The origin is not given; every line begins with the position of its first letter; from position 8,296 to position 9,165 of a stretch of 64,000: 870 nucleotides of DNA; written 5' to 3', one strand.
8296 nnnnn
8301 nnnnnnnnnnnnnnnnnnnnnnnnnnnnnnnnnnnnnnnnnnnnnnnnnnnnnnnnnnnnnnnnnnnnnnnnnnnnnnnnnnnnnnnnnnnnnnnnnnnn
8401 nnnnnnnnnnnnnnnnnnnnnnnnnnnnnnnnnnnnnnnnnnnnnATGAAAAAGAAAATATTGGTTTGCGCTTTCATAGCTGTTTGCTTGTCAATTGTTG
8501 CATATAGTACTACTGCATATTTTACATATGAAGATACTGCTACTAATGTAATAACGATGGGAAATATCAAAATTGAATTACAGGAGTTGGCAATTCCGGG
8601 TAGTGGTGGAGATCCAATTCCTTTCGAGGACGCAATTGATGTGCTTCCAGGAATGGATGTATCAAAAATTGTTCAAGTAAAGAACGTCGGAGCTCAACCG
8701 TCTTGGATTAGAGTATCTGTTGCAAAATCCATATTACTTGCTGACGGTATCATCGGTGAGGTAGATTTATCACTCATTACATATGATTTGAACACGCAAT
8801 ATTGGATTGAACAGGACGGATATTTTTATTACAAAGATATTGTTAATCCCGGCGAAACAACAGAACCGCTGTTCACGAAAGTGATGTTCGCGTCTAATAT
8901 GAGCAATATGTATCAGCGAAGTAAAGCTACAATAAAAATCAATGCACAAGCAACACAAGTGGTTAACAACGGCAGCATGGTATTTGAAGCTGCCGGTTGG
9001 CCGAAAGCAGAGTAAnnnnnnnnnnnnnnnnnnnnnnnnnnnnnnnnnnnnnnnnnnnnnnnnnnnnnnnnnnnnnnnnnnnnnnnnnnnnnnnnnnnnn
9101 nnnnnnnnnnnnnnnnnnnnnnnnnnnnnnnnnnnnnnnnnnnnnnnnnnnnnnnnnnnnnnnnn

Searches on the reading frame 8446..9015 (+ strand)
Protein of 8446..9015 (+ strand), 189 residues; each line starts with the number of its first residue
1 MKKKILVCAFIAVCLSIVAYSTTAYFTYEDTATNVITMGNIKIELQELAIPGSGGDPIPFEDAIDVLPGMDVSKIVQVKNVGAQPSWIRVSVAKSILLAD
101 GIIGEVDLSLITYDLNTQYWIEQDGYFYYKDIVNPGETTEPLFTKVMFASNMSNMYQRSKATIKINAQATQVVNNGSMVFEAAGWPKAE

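Call 47: search_protein_families(library=pfam, proteins=[window:8446-9015:+], max_evalue=1)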
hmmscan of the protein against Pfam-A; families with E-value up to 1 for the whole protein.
window:8446-9015:+ (189 aa): 2 families
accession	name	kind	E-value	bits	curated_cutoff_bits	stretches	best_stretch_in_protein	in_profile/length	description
PF12389.13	Peptidase_M73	-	0.028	14.7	22.5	1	2-49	3-51/196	Camelysin metallo-endopeptidase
PF13663.11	DUF4148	-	0.14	13.1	27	1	1-48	1-48/62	Domain of unknown function (DUF4148)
